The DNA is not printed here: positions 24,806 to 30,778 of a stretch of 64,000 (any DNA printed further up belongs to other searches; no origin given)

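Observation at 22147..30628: Divergent pair of giant genes: a 915-aa unknown protein and a 1890-aa DEAH-helicase fusion sharing a 61-nt promoter region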

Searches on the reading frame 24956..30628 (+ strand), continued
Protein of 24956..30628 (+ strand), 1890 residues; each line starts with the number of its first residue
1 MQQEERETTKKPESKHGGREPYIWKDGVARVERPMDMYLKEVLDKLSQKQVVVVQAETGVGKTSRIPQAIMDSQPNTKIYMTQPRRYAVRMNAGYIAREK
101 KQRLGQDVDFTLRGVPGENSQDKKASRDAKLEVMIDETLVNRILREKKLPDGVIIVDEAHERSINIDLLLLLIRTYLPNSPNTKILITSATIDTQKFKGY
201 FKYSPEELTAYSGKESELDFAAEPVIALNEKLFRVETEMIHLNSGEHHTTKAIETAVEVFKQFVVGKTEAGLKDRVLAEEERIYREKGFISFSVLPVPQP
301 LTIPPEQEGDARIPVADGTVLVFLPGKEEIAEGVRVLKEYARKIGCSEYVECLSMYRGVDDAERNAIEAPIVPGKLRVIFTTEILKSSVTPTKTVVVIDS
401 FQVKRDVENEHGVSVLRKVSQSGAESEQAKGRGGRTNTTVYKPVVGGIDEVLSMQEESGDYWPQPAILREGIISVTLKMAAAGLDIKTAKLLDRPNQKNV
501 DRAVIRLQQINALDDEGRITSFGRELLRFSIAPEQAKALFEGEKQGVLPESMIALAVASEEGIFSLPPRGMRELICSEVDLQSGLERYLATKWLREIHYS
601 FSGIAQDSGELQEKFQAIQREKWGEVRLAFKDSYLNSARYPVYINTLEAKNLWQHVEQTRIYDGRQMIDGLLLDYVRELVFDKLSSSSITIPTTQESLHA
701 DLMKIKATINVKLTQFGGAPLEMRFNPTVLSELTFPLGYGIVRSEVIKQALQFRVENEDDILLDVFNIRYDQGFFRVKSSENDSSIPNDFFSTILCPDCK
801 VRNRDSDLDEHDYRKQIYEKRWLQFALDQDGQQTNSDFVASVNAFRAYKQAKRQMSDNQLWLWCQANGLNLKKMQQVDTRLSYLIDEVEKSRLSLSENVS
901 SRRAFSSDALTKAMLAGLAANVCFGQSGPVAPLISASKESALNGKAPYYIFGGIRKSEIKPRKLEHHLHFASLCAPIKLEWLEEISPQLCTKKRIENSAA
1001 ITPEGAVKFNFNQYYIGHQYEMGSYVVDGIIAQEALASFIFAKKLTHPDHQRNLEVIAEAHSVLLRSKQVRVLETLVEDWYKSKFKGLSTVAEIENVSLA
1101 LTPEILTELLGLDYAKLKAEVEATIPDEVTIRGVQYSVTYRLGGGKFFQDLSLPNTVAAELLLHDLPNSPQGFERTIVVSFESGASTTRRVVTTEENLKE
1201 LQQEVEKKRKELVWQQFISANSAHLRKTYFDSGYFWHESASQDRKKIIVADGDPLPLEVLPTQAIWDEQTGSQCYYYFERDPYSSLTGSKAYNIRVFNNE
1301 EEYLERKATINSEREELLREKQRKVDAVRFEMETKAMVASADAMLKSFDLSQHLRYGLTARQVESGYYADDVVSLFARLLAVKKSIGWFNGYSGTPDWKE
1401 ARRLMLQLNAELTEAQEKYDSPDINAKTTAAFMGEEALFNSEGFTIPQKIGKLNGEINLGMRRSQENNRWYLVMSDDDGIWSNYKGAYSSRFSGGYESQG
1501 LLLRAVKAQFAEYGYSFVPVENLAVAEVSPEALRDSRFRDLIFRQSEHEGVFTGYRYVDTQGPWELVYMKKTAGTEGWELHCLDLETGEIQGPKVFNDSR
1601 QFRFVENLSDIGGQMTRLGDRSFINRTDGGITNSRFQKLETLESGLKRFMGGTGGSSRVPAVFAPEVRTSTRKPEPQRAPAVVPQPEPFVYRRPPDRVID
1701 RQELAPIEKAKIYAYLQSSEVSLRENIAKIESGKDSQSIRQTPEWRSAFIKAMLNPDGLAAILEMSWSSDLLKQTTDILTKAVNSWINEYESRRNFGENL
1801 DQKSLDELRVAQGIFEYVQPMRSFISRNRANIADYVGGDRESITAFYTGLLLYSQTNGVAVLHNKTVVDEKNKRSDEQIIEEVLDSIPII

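Call 13: find_homologous_proteins(query=window:24956-30628:+, max_evalue=0.00001)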
Query window:24956-30628:+ (1890 aa): 800 proteins with E <= 0.00001 among 8000 candidates; the best 120 are listed.
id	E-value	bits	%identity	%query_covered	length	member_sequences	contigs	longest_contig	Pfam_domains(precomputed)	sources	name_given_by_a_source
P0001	0.0e+0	4266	100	100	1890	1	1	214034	PF00270.36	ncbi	-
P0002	0.0e+0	1797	47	100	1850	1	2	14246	PF00270.36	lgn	-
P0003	7.3e-215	735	41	45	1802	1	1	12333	PF00270.36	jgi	jgi:HrpA-like RNA helicase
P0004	2.2e-192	660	37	46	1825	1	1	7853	PF00270.36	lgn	-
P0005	3.8e-169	583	44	30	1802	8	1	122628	PF00270.36,PF04408.30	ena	-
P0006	1.2e-158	548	41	30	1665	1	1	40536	PF00270.36,PF00271.38,PF04408.30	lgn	-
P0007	1.1e-134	469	39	30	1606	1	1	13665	PF00270.36,PF00271.38,PF04408.30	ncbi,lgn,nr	ncbi:ATP-dependent RNA helicase [Candidatus Gottesmanbacteria bacterium]|nr:ATP-dependent RNA helica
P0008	2.0e-116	408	34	29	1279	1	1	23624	PF04408.30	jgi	-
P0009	1.5e-113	399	39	29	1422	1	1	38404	PF00270.36,PF04408.30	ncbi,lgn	-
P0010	1.5e-111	392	40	29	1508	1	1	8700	PF00271.38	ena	-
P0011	3.9e-104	368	40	29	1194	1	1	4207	-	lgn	-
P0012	1.1e-99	353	38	30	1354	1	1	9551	PF00271.38,PF04408.30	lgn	-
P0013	6.3e-99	350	38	29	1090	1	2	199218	PF00270.36,PF00271.38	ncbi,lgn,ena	-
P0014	2.0e-98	349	37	29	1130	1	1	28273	PF00270.36,PF00271.38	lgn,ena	-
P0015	2.4e-98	348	37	29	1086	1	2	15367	PF00270.36,PF00271.38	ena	-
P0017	2.5e-97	345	38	30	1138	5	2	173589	PF00270.36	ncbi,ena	-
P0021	1.6e-94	336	37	29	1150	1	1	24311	PF00270.36,PF00805.29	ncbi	-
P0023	2.5e-92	328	35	29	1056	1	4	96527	PF00270.36,PF04408.30,PF04851.22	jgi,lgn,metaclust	metaclust:\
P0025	9.5e-41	157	28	28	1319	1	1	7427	PF00270.36,PF11898.14,PF00271.38,PF07717.23,PF04408.30,PF21010.3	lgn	-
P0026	1.2e-40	157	28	28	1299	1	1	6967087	PF00270.36,PF11898.14,PF00271.38,PF07717.23,PF04408.30,PF21010.3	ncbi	ncbi:ATP-dependent RNA helicase HrpA [Aquipseudomonas alcaligenes]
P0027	1.4e-40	157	28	28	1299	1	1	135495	PF00270.36,PF11898.14,PF00271.38,PF07717.23,PF04408.30,PF21010.3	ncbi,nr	ncbi:ATP-dependent helicase HrpA [Pseudomonas alcaligenes]|nr:ATP-dependent helicase HrpA [Pseudomon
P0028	1.5e-40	157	28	28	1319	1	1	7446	PF00270.36,PF11898.14,PF00271.38,PF07717.23,PF04408.30,PF21010.3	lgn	-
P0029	1.5e-40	157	28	28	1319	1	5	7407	PF00270.36,PF11898.14,PF00271.38,PF07717.23,PF04408.30,PF21010.3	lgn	-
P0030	1.5e-40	157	27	28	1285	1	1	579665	PF00270.36,PF11898.14,PF00271.38,PF07717.23,PF04408.30,PF21010.3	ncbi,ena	-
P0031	1.6e-40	157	28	28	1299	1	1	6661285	PF00270.36,PF11898.14,PF00271.38,PF07717.23,PF04408.30,PF21010.3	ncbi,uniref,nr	ncbi:ATP-dependent helicase [Pseudomonas solani]|uniref:ATP-dependent helicase n=1 Tax=Pseudomonas s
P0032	1.7e-40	157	28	28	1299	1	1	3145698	PF00270.36,PF11898.14,PF00271.38,PF07717.23,PF04408.30,PF21010.3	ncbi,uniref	ncbi:ATP-dependent RNA helicase HrpA [Pseudomonas solani]|uniref:ATP-dependent RNA helicase HrpA n=1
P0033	1.7e-40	157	28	28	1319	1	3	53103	PF00270.36,PF11898.14,PF00271.38,PF07717.23,PF04408.30,PF21010.3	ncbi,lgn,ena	-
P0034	2.6e-40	156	28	28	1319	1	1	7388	PF00270.36,PF11898.14,PF00271.38,PF07717.23,PF04408.30,PF21010.3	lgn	-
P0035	2.6e-40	156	28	28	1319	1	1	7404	PF00270.36,PF11898.14,PF00271.38,PF07717.23,PF04408.30,PF21010.3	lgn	-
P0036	4.6e-40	155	28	28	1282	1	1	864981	PF00270.36,PF11898.14,PF00271.38,PF07717.23,PF04408.30,PF21010.3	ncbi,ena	-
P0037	6.8e-40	155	28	28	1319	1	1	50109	PF00270.36,PF11898.14,PF00271.38,PF07717.23,PF04408.30,PF21010.3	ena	-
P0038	1.2e-39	154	40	10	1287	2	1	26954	PF00270.36,PF11898.14,PF00271.38,PF07717.23,PF21010.3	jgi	jgi:ATP-dependent helicase HrpA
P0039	1.5e-38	150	29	28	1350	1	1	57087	PF00270.36,PF11898.14,PF00271.38,PF07717.23,PF04408.30,PF21010.3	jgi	-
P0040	2.0e-38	150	28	28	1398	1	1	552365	PF00270.36,PF11898.14,PF13401.13,PF00271.38,PF07717.23,PF04408.30,PF21010.3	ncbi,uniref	ncbi:ATP-dependent RNA helicase HrpA [Stutzerimonas tarimensis]|uniref:ATP-dependent RNA helicase Hr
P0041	2.7e-38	149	28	28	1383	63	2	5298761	PF00270.36,PF11898.14,PF00271.38,PF07717.23,PF04408.30,PF21010.3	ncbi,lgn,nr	ncbi:ATP-dependent RNA helicase HrpB [Pseudomonas sp. THAF187a]|nr:ATP-dependent RNA helicase HrpB [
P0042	4.3e-38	149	27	28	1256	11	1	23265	PF00270.36,PF11898.14,PF13401.13,PF00271.38,PF07717.23,PF04408.30,PF21010.3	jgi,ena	-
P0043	9.0e-38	147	28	28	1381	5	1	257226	PF00270.36,PF11898.14,PF00271.38,PF07717.23,PF04408.30,PF21010.3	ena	-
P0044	1.1e-37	147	35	10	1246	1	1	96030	PF00270.36,PF11898.14,PF00271.38,PF07717.23,PF04408.30,PF21010.3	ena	-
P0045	1.3e-37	147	28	28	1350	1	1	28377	PF00270.36,PF11898.14,PF00271.38,PF07717.23,PF04408.30,PF21010.3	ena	-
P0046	1.3e-37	147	28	28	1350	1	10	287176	PF00270.36,PF11898.14,PF00271.38,PF07717.23,PF04408.30,PF21010.3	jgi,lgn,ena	-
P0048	2.2e-37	146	26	28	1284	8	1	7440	PF00270.36,PF13245.13,PF11898.14,PF00271.38,PF07717.23,PF21010.3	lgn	-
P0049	2.8e-37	146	28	28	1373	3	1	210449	PF00270.36,PF11898.14,PF00271.38,PF07717.23,PF04408.30,PF21010.3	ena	-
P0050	3.1e-37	146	28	28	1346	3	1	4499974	PF00270.36,PF11898.14,PF00271.38,PF07717.23,PF04408.30,PF21010.3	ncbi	ncbi:ATP-dependent RNA helicase HrpA [Stutzerimonas stutzeri]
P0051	3.2e-37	146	28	28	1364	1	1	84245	PF00270.36,PF11898.14,PF00271.38,PF07717.23,PF04408.30,PF21010.3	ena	-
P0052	3.4e-37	146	27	28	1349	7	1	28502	PF00270.36,PF11898.14,PF00271.38,PF07717.23,PF04408.30,PF21010.3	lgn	-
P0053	3.7e-37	145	38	9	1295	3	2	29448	PF00270.36,PF11898.14,PF00271.38,PF07717.23,PF04408.30,PF21010.3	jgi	-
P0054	5.6e-37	145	33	11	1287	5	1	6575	PF11898.14,PF00271.38,PF07717.23,PF21010.3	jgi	-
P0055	7.3e-37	144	28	28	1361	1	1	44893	PF00270.36,PF11898.14,PF00271.38,PF07717.23,PF04408.30,PF21010.3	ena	-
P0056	1.1e-36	144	28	28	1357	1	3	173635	PF00270.36,PF11898.14,PF00271.38,PF07717.23,PF04408.30,PF21010.3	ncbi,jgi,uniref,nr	ncbi:ATP-dependent RNA helicase HrpA [Stutzerimonas nitrititolerans]|uniref:ATP-dependent RNA helica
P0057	1.1e-36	144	27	28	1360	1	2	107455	PF00270.36,PF11898.14,PF00271.38,PF07717.23,PF04408.30,PF21010.3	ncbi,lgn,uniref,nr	ncbi:ATP-dependent helicase HrpA [Pseudomonas cuatrocienegasensis]|uniref:ATP-dependent helicase Hrp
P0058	1.5e-36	143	28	28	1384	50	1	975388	PF00270.36,PF11898.14,PF00271.38,PF07717.23,PF04408.30,PF21010.3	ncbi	-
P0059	1.5e-36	143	28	28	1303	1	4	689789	PF00270.36,PF13245.13,PF11898.14,PF00271.38,PF07717.23,PF04408.30,PF21010.3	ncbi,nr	ncbi:ATP-dependent RNA helicase HrpA [Pseudomonas syringae]|nr:ATP-dependent RNA helicase HrpA [Pseu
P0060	1.7e-36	143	28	27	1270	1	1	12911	PF00270.36,PF11898.14,PF00271.38,PF07717.23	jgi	jgi:ATP-dependent helicase HrpA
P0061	1.8e-36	143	28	28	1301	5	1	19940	PF11898.14,PF00271.38,PF07717.23,PF21010.3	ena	-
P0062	1.8e-36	143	27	28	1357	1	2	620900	PF00270.36,PF11898.14,PF00271.38,PF07717.23,PF04408.30,PF21010.3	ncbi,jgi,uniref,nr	ncbi:ATP-dependent RNA helicase HrpA [Stutzerimonas nitrititolerans]|uniref:ATP-dependent RNA helica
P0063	1.9e-36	143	28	28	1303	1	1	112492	PF00270.36,PF13245.13,PF11898.14,PF00271.38,PF07717.23,PF04408.30,PF21010.3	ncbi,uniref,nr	ncbi:ATP-dependent RNA helicase HrpA [Pseudomonas ovata]|uniref:ATP-dependent RNA helicase HrpA n=1 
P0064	2.0e-36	143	27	30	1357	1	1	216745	PF00270.36,PF11898.14,PF13401.13,PF00271.38,PF07717.23,PF04408.30,PF21010.3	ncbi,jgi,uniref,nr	ncbi:ATP-dependent RNA helicase HrpA [Stutzerimonas nitrititolerans]|uniref:ATP-dependent RNA helica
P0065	2.2e-36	143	27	28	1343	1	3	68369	PF00270.36,PF11898.14,PF00271.38,PF07717.23,PF04408.30,PF21010.3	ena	-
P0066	2.6e-36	143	26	28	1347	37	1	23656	PF00270.36,PF11898.14,PF13401.13,PF00271.38,PF07717.23,PF21010.3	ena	-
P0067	2.8e-36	143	34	9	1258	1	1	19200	PF00270.36,PF11898.14,PF00271.38,PF07717.23,PF04408.30,PF21010.3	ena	-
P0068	3.5e-36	142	28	28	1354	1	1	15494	PF00270.36,PF11898.14,PF00271.38,PF07717.23,PF04408.30,PF21010.3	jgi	-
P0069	3.8e-36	142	27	28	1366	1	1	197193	PF00270.36,PF11898.14,PF00271.38,PF07717.23,PF04408.30,PF21010.3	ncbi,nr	ncbi:ATP-dependent RNA helicase HrpA [Pseudomonas stutzeri]|nr:ATP-dependent RNA helicase HrpA [Stut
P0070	4.5e-36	142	28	28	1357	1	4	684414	PF00270.36,PF11898.14,PF13401.13,PF00271.38,PF07717.23,PF04408.30,PF21010.3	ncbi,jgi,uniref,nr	ncbi:ATP-dependent RNA helicase HrpA [Stutzerimonas xanthomarina]|uniref:ATP-dependent RNA helicase 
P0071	5.1e-36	142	29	27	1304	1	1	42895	PF00270.36,PF11898.14,PF00271.38,PF07717.23,PF04408.30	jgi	jgi:ATP-dependent helicase HrpA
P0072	5.2e-36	142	28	27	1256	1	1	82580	PF00270.36,PF11898.14,PF00271.38,PF07717.23,PF04408.30,PF21010.3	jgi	-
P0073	5.2e-36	142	30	27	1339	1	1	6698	PF00270.36,PF11898.14,PF00271.38,PF07717.23,PF04408.30,PF21010.3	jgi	jgi:ATP-dependent helicase HrpA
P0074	5.9e-36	141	27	28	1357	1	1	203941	PF00270.36,PF11898.14,PF00271.38,PF07717.23,PF04408.30,PF21010.3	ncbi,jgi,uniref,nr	ncbi:ATP-dependent RNA helicase HrpA [Stutzerimonas nitrititolerans]|uniref:ATP-dependent RNA helica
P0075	6.1e-36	141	27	28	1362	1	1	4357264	PF00270.36,PF11898.14,PF00271.38,PF07717.23,PF04408.30,PF21010.3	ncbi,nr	ncbi:ATP-dependent RNA helicase HrpA [Pseudomonadaceae bacterium T75]|nr:ATP-dependent RNA helicase 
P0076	6.1e-36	141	26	30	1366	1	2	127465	PF00270.36,PF11898.14,PF00271.38,PF07717.23,PF04408.30,PF21010.3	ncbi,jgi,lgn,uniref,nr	ncbi:ATP-dependent RNA helicase HrpA [Stutzerimonas nitrititolerans]|uniref:ATP-dependent RNA helica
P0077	7.2e-36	141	26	28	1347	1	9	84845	PF00270.36,PF11898.14,PF13401.13,PF00271.38,PF07717.23,PF04408.30,PF21010.3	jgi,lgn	jgi:ATP-dependent helicase HrpA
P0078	8.6e-36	141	34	9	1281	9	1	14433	PF00270.36,PF11898.14,PF13401.13,PF00271.38,PF07717.23,PF21010.3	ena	-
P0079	9.6e-36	141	26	28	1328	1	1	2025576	PF00270.36,PF11898.14,PF13401.13,PF00271.38,PF07717.23,PF04408.30,PF21010.3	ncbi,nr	ncbi:MAG: ATP-dependent RNA helicase HrpA [Methylophilaceae bacterium]|nr:MAG: ATP-dependent RNA hel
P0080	1.1e-35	141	27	29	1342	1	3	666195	PF00270.36,PF11898.14,PF00271.38,PF07717.23,PF04408.30,PF21010.3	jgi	jgi:ATP-dependent helicase HrpA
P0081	1.3e-35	140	28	27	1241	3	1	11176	PF00270.36,PF11898.14,PF00271.38,PF07717.23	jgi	jgi:ATP-dependent helicase HrpA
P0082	1.3e-35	140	29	28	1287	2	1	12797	PF00270.36,PF11898.14,PF00271.38,PF07717.23,PF04408.30,PF21010.3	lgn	-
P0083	1.4e-35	140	29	27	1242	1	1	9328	PF00270.36,PF11898.14,PF00271.38,PF07717.23,PF04408.30,PF21010.3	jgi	jgi:ATP-dependent helicase HrpA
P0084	1.5e-35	140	26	27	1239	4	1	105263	PF00270.36,PF11898.14,PF00271.38,PF07717.23,PF04408.30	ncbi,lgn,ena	-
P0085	1.5e-35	140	27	27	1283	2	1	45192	PF00270.36,PF11898.14,PF00271.38,PF07717.23,PF04408.30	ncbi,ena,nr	ncbi:MAG TPA: ATP-dependent RNA helicase HrpA [Steroidobacteraceae bacterium]|nr:ATP-dependent RNA h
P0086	1.7e-35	140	27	28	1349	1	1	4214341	PF00270.36,PF11898.14,PF13401.13,PF00271.38,PF07717.23,PF04408.30,PF21010.3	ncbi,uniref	ncbi:ATP-dependent RNA helicase HrpA [Pseudomonas sp. MAC6]|uniref:ATP-dependent RNA helicase HrpA n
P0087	1.7e-35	140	27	28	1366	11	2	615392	PF00270.36,PF11898.14,PF00271.38,PF07717.23,PF04408.30,PF21010.3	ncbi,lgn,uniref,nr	ncbi:ATP-dependent RNA helicase HrpA [Stutzerimonas stutzeri]|uniref:ATP-dependent RNA helicase HrpA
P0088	1.7e-35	140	34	10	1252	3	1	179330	PF00270.36,PF11898.14,PF00271.38,PF07717.23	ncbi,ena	-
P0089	1.8e-35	140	37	9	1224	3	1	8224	PF00270.36,PF11898.14,PF00271.38,PF07717.23,PF21010.3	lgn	-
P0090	1.9e-35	140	32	10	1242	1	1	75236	PF00270.36,PF11898.14,PF00271.38,PF07717.23,PF04408.30,PF21010.3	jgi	jgi:ATP-dependent helicase HrpA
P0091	2.2e-35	140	37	10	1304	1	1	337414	PF00270.36,PF13245.13,PF11898.14,PF13401.13,PF00271.38,PF07717.23,PF21010.3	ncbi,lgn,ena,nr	ncbi:MAG: ATP-dependent RNA helicase HrpA [Microbacterium sp.]|nr:MAG: ATP-dependent RNA helicase Hr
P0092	2.8e-35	139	27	28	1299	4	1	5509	PF00270.36,PF11898.14,PF00271.38,PF07717.23,PF04408.30,PF21010.3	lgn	-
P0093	3.1e-35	139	35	10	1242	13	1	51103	PF00270.36,PF11898.14,PF00271.38,PF07717.23,PF04408.30,PF21010.3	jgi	jgi:ATP-dependent helicase HrpA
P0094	4.6e-35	139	27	28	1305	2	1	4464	PF00270.36,PF11898.14,PF13401.13,PF00271.38,PF07717.23,PF04408.30,PF21010.3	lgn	-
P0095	5.1e-35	138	26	28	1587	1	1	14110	PF00270.36,PF11898.14,PF00271.38,PF07717.23,PF21010.3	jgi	jgi:HrpA-like RNA helicase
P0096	5.7e-35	138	27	27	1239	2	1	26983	PF00270.36,PF11898.14,PF00271.38,PF07717.23,PF04408.30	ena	-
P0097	6.3e-35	138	28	27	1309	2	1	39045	PF00270.36,PF11898.14,PF13401.13,PF00271.38,PF07717.23,PF04408.30,PF21010.3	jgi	jgi:ATP-dependent helicase HrpA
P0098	6.7e-35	138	30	27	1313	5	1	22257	PF00270.36,PF11898.14,PF13401.13,PF00271.38,PF07717.23,PF21010.3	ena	-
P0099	6.8e-35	138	31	10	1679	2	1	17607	PF00270.36,PF11898.14,PF00271.38,PF07717.23,PF21010.3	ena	-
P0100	8.1e-35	138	34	9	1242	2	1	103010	PF00270.36,PF11898.14,PF00271.38,PF07717.23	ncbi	ncbi:MAG TPA: ATP-dependent RNA helicase HrpA [Steroidobacteraceae bacterium]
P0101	1.2e-34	137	34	10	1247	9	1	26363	PF00270.36,PF11898.14,PF00271.38,PF07717.23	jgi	jgi:ATP-dependent helicase HrpA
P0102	1.2e-34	137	27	28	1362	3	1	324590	PF00270.36,PF11898.14,PF00271.38,PF07717.23,PF04408.30,PF21010.3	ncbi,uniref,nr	ncbi:ATP-dependent RNA helicase HrpA [Pseudomonas sp.]|uniref:ATP-dependent RNA helicase HrpA n=1 Ta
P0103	1.3e-34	137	26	28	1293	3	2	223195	PF00270.36,PF11898.14,PF00271.38,PF07717.23,PF21010.3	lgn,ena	-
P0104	1.7e-34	137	26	27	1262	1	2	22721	PF00270.36,PF11898.14,PF00271.38,PF07717.23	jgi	jgi:ATP-dependent helicase HrpA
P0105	1.9e-34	136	35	9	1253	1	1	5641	PF00270.36,PF11898.14,PF00271.38,PF07717.23,PF04408.30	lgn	-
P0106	2.2e-34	136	37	9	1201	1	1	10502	PF00270.36,PF13245.13,PF11898.14,PF00271.38,PF07717.23,PF21010.3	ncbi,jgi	-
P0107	2.2e-34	136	28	27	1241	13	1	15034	PF00270.36,PF11898.14,PF00271.38,PF07717.23,PF21010.3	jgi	jgi:ATP-dependent helicase HrpA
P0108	2.6e-34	136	34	10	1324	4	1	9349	PF00270.36,PF11898.14,PF00271.38,PF07717.23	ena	-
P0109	3.1e-34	136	39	9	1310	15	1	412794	PF00270.36,PF11898.14,PF00271.38,PF07717.23,PF21010.3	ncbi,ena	-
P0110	3.2e-34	136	37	9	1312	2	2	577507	PF00270.36,PF13245.13,PF11898.14,PF00271.38,PF07717.23,PF21010.3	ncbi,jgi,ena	-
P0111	3.2e-34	136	26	28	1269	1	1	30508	PF00270.36,PF13245.13,PF11898.14,PF00271.38,PF07717.23,PF21010.3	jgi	jgi:ATP-dependent helicase HrpA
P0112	3.5e-34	136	36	9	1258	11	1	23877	PF00270.36,PF11898.14,PF00271.38,PF07717.23,PF04408.30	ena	-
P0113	3.6e-34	136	27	27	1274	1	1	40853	PF00270.36,PF11898.14,PF00271.38,PF07717.23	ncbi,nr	ncbi:MAG: ATP-dependent RNA helicase HrpA [Pseudomonadota bacterium]|nr:ATP-dependent RNA helicase H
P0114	3.9e-34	135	27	27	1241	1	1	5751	PF00270.36,PF11898.14,PF00271.38,PF07717.23,PF21010.3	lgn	-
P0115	4.4e-34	135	26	27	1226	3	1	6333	PF00270.36,PF11898.14,PF00271.38,PF07717.23,PF04408.30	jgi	jgi:ATP-dependent helicase HrpA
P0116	4.5e-34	135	28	28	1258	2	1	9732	PF00270.36,PF11898.14,PF00271.38,PF07717.23,PF04408.30,PF21010.3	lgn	-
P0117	4.6e-34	135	26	28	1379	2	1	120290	PF00270.36,PF11898.14,PF13401.13,PF00271.38,PF07717.23,PF21010.3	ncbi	ncbi:MAG: DUF3418 domain-containing protein [Methylophilaceae bacterium]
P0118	4.9e-34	135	28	28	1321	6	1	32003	PF00270.36,PF11898.14,PF13401.13,PF00271.38,PF07717.23,PF21010.3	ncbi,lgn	-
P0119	5.4e-34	135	39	9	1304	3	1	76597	PF00270.36,PF11898.14,PF13401.13,PF00271.38,PF07717.23,PF04408.30,PF21010.3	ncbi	-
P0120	5.8e-34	135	34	10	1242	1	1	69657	PF00270.36,PF11898.14,PF00271.38,PF07717.23,PF04408.30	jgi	jgi:ATP-dependent helicase HrpA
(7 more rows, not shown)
